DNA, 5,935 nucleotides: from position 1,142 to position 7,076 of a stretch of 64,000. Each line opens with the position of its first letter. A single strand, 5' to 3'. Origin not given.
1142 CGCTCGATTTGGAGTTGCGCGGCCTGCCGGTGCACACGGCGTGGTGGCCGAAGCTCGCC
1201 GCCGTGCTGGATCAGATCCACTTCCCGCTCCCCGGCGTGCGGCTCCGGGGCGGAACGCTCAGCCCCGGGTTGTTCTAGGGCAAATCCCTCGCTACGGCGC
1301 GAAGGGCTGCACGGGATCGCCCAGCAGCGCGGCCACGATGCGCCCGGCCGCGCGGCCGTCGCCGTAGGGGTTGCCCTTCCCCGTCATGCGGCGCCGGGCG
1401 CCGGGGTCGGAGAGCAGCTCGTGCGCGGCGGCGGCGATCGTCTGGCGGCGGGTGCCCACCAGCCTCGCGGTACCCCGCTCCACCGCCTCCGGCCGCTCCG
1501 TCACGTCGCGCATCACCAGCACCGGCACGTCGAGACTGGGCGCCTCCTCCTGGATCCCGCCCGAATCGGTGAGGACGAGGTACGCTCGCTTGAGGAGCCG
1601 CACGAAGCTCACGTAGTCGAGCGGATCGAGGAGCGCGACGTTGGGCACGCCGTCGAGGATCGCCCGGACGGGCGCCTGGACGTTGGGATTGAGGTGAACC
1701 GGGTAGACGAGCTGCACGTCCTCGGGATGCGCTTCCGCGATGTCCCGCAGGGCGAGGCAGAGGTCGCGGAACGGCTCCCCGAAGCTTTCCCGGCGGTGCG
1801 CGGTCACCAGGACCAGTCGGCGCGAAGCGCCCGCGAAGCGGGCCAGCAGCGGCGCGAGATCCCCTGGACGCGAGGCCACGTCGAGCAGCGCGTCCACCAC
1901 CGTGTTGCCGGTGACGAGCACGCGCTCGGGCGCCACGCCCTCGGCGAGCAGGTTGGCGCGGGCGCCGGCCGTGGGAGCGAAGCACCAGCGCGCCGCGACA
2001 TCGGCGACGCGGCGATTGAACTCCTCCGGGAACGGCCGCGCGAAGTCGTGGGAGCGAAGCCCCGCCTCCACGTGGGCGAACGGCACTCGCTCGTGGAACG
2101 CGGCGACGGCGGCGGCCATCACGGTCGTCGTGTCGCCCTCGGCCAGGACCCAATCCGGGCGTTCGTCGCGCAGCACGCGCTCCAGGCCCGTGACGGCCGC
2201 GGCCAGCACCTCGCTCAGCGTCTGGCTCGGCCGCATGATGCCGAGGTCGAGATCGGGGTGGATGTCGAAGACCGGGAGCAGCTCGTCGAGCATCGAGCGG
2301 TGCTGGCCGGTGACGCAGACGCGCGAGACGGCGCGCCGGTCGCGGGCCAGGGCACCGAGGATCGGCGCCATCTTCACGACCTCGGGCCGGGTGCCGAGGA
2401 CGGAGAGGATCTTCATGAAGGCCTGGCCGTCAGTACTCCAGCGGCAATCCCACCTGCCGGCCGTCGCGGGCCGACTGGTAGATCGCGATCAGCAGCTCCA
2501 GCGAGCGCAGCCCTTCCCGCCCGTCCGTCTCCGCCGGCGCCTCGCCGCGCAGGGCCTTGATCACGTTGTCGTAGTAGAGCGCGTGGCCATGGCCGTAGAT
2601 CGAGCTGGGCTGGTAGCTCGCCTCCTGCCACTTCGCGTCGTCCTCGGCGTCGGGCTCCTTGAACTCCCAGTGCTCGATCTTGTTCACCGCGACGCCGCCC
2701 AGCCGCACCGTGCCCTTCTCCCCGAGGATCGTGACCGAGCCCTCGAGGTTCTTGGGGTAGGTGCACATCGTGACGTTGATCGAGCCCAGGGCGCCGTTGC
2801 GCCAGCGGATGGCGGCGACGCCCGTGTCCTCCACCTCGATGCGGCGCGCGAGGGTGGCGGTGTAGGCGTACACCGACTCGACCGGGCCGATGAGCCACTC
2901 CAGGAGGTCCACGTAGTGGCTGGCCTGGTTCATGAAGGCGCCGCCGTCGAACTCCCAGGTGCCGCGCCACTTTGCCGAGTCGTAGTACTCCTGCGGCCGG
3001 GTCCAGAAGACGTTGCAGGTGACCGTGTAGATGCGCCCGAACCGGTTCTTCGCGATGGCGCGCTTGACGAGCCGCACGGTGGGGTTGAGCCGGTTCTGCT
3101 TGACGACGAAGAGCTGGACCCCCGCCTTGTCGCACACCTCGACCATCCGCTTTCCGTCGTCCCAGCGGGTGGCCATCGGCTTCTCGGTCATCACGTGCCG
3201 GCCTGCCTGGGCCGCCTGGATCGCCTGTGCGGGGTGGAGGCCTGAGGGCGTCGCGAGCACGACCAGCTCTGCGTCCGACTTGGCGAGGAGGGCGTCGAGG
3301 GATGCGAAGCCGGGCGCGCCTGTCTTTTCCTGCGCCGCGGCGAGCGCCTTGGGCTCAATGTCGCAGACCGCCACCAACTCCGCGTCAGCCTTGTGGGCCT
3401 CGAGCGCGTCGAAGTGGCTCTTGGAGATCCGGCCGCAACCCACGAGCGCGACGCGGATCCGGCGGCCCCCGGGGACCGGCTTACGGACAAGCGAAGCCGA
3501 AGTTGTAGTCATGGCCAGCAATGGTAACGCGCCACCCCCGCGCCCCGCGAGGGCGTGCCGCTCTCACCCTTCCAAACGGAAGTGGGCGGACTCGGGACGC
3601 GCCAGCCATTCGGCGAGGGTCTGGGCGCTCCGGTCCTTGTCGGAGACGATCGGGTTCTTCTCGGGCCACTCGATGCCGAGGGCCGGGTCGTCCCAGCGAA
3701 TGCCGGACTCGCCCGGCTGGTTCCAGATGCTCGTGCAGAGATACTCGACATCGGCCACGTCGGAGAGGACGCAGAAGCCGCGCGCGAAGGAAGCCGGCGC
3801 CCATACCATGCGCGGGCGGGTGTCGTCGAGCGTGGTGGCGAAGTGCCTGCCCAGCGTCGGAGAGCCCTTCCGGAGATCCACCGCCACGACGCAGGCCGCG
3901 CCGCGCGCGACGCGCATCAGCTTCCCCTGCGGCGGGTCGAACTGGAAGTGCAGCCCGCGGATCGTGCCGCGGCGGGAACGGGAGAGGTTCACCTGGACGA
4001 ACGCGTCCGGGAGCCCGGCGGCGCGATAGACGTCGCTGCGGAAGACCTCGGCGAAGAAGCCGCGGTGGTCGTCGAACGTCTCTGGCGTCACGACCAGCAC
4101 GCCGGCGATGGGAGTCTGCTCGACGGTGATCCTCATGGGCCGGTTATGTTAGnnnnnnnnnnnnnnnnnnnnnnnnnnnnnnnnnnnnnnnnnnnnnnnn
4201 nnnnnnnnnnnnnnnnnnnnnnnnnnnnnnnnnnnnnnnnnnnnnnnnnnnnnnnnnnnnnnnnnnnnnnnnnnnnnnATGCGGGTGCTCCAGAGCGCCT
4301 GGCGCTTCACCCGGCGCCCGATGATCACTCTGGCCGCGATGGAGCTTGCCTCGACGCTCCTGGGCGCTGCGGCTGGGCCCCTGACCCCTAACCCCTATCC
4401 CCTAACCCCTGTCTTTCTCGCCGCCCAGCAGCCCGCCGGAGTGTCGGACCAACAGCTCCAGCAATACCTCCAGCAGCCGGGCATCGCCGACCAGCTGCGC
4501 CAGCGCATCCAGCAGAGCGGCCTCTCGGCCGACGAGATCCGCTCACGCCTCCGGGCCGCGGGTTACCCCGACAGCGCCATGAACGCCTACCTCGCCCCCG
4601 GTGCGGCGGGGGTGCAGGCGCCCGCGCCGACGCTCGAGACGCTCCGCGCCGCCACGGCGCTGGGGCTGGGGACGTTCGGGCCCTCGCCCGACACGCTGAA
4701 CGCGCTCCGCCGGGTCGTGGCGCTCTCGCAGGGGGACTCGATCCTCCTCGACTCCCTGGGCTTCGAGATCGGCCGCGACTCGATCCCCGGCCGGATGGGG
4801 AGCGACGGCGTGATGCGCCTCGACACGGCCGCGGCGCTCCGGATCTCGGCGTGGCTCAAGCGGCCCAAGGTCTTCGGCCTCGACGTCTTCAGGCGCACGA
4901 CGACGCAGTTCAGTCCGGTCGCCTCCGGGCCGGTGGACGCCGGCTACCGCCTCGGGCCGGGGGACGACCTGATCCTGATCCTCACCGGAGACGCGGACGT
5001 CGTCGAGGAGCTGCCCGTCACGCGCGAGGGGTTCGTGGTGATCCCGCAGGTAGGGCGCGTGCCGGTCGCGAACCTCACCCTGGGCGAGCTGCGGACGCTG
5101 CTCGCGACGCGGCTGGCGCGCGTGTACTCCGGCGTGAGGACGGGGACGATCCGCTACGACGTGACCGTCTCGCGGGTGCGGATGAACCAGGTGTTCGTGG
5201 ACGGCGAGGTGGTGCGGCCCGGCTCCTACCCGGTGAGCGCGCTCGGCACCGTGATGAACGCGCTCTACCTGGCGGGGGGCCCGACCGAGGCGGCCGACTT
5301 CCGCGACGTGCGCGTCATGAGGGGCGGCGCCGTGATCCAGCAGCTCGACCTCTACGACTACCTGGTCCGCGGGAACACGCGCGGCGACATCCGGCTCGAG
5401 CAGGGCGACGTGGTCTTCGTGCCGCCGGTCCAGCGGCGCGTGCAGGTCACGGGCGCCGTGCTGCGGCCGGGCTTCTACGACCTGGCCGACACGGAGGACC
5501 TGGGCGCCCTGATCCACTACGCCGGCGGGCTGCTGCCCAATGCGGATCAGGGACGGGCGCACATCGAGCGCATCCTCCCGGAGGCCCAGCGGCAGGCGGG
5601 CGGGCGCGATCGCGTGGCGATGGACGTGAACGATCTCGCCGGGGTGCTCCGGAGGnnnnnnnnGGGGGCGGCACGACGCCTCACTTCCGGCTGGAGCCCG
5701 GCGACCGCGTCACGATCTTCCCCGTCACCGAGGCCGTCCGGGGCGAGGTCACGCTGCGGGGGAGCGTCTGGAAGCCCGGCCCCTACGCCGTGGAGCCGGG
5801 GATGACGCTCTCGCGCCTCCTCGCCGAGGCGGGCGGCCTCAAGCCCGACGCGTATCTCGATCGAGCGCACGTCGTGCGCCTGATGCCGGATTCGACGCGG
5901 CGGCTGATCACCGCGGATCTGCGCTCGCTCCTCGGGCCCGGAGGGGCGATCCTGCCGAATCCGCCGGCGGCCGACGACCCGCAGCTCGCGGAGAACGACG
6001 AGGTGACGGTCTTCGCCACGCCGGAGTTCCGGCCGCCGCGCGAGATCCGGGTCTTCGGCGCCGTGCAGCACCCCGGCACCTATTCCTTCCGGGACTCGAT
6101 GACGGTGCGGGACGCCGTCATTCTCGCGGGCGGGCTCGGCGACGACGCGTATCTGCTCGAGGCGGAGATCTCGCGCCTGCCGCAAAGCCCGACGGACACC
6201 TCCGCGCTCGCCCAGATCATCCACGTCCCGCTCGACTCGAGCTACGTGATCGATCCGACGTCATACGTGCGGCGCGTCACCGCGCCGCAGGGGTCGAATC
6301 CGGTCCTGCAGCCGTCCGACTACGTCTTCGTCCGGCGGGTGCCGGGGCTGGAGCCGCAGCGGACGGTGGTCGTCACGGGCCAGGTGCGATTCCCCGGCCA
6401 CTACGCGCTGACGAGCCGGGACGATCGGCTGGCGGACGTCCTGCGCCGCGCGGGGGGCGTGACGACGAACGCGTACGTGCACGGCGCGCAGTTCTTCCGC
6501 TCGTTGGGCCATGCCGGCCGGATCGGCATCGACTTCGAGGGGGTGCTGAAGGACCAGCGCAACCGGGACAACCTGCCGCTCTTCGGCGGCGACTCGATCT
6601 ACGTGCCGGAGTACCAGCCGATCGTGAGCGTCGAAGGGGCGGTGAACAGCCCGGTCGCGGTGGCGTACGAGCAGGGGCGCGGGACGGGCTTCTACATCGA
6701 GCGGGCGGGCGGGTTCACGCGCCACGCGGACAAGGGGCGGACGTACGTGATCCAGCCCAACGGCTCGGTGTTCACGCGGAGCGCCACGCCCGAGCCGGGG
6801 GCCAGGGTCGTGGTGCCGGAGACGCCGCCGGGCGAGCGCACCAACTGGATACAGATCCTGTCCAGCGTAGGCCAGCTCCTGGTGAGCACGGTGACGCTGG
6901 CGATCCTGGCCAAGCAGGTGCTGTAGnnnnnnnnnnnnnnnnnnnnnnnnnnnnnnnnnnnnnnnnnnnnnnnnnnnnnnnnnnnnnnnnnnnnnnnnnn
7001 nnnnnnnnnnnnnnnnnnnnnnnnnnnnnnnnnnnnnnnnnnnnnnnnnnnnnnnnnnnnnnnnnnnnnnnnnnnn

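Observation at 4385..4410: Heptanucleotide tandem repeat (CCCCTAA/T) inside exporter gene 1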

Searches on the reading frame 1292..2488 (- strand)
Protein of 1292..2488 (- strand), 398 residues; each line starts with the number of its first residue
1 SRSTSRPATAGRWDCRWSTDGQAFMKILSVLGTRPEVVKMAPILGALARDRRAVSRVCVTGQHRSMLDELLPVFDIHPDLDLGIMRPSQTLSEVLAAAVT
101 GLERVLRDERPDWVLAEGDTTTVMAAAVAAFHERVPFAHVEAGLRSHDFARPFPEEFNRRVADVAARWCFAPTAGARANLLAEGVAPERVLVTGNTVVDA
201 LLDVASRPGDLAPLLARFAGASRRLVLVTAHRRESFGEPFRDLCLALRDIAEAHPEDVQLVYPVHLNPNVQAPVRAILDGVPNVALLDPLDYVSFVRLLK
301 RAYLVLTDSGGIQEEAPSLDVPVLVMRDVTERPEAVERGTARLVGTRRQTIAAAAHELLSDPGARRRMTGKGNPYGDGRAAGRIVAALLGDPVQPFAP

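Call 24: search_protein_families(library=pfam, proteins=[window:1292-2488:-], max_evalue=0.001)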
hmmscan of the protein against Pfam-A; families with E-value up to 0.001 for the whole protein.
window:1292-2488:- (398 aa): 1 family
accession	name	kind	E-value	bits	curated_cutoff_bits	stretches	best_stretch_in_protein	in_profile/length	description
PF02350.25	Epimerase_2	-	9.5e-112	373.7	30.6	1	47-388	3-346/347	UDP-N-acetylglucosamine 2-epimerase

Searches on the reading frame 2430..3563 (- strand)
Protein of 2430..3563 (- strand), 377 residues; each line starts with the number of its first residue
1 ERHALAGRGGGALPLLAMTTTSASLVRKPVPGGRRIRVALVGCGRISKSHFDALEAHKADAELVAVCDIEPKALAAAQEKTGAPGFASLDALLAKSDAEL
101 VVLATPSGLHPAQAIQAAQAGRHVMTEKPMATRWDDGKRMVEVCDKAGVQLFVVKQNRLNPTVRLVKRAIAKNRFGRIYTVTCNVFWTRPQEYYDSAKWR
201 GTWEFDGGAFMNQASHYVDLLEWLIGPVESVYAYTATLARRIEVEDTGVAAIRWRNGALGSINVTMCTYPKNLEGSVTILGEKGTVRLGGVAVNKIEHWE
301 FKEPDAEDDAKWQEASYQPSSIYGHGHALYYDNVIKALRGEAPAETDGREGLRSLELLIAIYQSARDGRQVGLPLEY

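Call 24: search_protein_families(library=pfam, proteins=[window:2430-3563:-], max_evalue=0.001)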
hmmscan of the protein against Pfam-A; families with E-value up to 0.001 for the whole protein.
window:2430-3563:- (377 aa): 4 families
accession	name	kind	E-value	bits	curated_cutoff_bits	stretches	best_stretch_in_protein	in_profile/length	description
PF02894.22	GFO_IDH_MocA_C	-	1.5e-42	146.3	22.9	1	167-373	1-218/218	Oxidoreductase family, C-terminal alpha/beta domain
PF22725.1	GFO_IDH_MocA_C3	-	5.2e-31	107.7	27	1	164-287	2-124/124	GFO/IDH/MocA C-terminal domain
PF01408.29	GFO_IDH_MocA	-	1.6e-30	106.7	24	1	36-153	1-118/120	Oxidoreductase family, NAD-binding Rossmann fold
PF03447.22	NAD_binding_3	-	2e-07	32.2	24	1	42-152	1-114/116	Homoserine dehydrogenase, NAD binding domain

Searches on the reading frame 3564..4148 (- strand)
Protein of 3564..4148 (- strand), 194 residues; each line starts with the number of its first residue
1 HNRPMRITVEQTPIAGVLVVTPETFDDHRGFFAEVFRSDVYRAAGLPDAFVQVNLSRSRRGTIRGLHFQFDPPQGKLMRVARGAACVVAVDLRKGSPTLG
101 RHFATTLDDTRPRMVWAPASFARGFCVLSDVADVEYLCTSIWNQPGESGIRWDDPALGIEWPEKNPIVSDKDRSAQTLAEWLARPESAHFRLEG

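Call 24: search_protein_families(library=pfam, proteins=[window:3564-4148:-], max_evalue=0.001)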
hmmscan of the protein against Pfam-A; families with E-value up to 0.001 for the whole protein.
window:3564-4148:- (194 aa): 1 family
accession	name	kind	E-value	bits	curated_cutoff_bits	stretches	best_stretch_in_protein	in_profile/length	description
PF00908.23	dTDP_sugar_isom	-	1.6e-59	200.9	27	1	11-180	1-168/168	dTDP-4-dehydrorhamnose 3,5-epimerase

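Call 26: find_encoding_contigs(protein=window:3564-4136:-, flank=10000, max_places=5)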
Protein window:3564-4136:- (190 aa): no gene with exactly this product is on record in the collection.

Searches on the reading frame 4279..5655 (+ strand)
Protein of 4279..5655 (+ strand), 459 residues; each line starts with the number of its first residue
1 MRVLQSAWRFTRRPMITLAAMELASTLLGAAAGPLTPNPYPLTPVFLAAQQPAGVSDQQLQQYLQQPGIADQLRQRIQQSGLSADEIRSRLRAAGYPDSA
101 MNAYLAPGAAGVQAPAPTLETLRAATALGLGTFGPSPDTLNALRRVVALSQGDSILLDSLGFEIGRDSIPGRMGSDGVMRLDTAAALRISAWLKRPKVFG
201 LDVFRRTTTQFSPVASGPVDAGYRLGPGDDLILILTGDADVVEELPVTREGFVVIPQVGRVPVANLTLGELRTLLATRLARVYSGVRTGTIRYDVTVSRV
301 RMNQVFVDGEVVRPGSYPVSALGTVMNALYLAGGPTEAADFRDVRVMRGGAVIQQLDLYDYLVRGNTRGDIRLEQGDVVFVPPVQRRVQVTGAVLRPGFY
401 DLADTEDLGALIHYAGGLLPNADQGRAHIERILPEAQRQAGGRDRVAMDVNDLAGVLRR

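Call 15: search_protein_families(library=pfam, proteins=[window:4279-5655:+], max_evalue=0.01)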
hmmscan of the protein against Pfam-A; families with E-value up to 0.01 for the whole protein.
window:4279-5655:+ (459 aa): 3 families
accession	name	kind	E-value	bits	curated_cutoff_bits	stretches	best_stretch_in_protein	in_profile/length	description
PF10531.15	SLBB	-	4.3e-21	74.9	27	2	305-354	2-53/55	SLBB domain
PF22461.2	SLBB_2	-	2.1e-15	57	27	1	304-381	2-79/79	SLBB domain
PF02563.21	Poly_export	-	3.9e-13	49.8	28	1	219-283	3-66/77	Polysaccharide biosynthesis/export protein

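Call 16: search_protein_families(library=ncbifam, proteins=[window:4279-5655:+], max_evalue=0.01)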
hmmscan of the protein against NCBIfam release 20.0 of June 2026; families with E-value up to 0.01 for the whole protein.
window:4279-5655:+ (459 aa): 4 families
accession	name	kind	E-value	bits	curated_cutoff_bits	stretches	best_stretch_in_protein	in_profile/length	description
TIGR03028.1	EpsE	equivalog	8.1e-20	71.2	262.65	1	223-431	2-208/239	polysaccharide export protein EpsE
NF011658.0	PRK15078.1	subfamily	4.5e-18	65.2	333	1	247-396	120-265/380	polysaccharide export protein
TIGR03027.2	pepcterm_export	equivalog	1.3e-15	57.5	180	1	223-382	3-165/169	XrtA/PEP-CTERM system exopolysaccharide export protein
NF041843.1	EpsY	equivalog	4e-05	22.9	320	1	218-381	48-210/211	exopolysaccharide export protein EpsY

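Call 17: find_homologous_proteins(query=window:4279-5655:+, max_evalue=1e-20)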
Query window:4279-5655:+ (459 aa): 1067 proteins with E <= 1e-20 among 8000 candidates; the best 120 are listed.
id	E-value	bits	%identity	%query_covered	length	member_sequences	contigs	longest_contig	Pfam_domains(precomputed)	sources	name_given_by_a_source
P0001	1.5e-188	645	76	86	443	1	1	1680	PF10531.16,PF02563.22,PF22461.3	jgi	-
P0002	7.4e-158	544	61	89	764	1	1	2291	PF10531.16,PF02563.22,PF22461.3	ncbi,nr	ncbi:MAG: SLBB domain-containing protein, partial [Gemmatimonadales bacterium]|nr:SLBB domain-contai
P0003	3.6e-137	476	55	89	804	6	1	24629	PF10531.16,PF02563.22,PF22461.3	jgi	jgi:protein involved in polysaccharide export with SLBB domain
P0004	2.3e-125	437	53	89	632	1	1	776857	PF10531.16,PF02563.22,PF22461.3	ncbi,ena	-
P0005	2.3e-123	431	53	89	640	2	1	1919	PF10531.16,PF02563.22,PF22461.3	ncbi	ncbi:MAG: SLBB domain-containing protein, partial [Gemmatimonadota bacterium]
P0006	2.2e-113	398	59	57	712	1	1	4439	PF10531.16,PF02563.22,PF22461.3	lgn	-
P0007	5.8e-111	390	49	91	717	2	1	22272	PF10531.16,PF02563.22,PF22461.3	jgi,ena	jgi:protein involved in polysaccharide export with SLBB domain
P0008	2.2e-110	388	50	88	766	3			PF10531.16,PF02563.22,PF06251.18,PF22461.3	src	-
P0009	2.9e-110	387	49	89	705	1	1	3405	PF10531.16,PF02563.22,PF22461.3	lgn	-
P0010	1.0e-109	386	50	90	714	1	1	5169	PF10531.16,PF02563.22,PF22461.3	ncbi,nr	ncbi:MAG TPA: SLBB domain-containing protein [Gemmatimonadales bacterium]|nr:SLBB domain-containing 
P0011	2.6e-109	384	48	89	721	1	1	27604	PF10531.16,PF02563.22,PF22461.3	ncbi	-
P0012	1.7e-108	382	50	88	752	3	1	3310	PF10531.16,PF02563.22,PF22461.3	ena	-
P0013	2.4e-108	381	49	84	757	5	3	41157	PF10531.16,PF02563.22,PF22461.3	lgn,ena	-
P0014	1.3e-107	379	49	84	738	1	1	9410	PF10531.16,PF02563.22,PF22461.3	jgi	jgi:polysaccharide export outer membrane protein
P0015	2.6e-107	378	49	84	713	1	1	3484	PF10531.16,PF02563.22,PF22461.3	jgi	-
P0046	9.3e-105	369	48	85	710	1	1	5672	PF10531.16,PF02563.22,PF22461.3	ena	-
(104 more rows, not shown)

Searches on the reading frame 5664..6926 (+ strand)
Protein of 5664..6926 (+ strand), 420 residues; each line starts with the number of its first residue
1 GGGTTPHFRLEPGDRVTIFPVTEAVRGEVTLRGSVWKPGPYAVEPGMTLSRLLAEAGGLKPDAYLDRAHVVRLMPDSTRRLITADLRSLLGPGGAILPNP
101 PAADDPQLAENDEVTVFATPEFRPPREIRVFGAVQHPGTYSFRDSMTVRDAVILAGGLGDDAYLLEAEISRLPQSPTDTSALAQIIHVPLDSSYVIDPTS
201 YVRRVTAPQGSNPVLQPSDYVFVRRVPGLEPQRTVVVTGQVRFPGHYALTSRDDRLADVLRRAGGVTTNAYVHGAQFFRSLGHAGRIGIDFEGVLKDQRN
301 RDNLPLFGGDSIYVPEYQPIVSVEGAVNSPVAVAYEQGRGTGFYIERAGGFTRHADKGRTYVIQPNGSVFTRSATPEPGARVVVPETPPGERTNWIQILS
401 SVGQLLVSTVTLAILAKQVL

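Call 15: search_protein_families(library=pfam, proteins=[window:5664-6926:+], max_evalue=0.01)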
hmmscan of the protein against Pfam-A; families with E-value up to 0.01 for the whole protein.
window:5664-6926:+ (420 aa): 2 families
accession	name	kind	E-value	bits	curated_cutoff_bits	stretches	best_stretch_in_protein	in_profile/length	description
PF10531.15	SLBB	-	8.1e-32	109.3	27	4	29-78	2-50/55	SLBB domain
PF22461.2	SLBB_2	-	5.8e-20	71.6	27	3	234-314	2-79/79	SLBB domain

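Call 16: search_protein_families(library=ncbifam, proteins=[window:5664-6926:+], max_evalue=0.01)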
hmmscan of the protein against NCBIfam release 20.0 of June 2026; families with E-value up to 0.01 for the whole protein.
window:5664-6926:+ (420 aa): 5 families
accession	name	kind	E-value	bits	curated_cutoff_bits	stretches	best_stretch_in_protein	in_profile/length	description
TIGR03027.2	pepcterm_export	equivalog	2.8e-20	72.7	180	2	113-172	67-128/169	XrtA/PEP-CTERM system exopolysaccharide export protein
TIGR03028.1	EpsE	equivalog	3.9e-20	72.2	262.65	2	234-352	80-196/239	polysaccharide export protein EpsE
NF041843.1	EpsY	equivalog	4.4e-09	35.9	320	1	21-75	122-176/211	exopolysaccharide export protein EpsY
NF045978.1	ComEA_MAG0490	equivalog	0.00028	20.7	98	0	127-151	42-66/162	MAG0490 family ComEA-like DNA-binding protein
NF011658.0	PRK15078.1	subfamily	0.00029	19.7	333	0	235-331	173-267/380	polysaccharide export protein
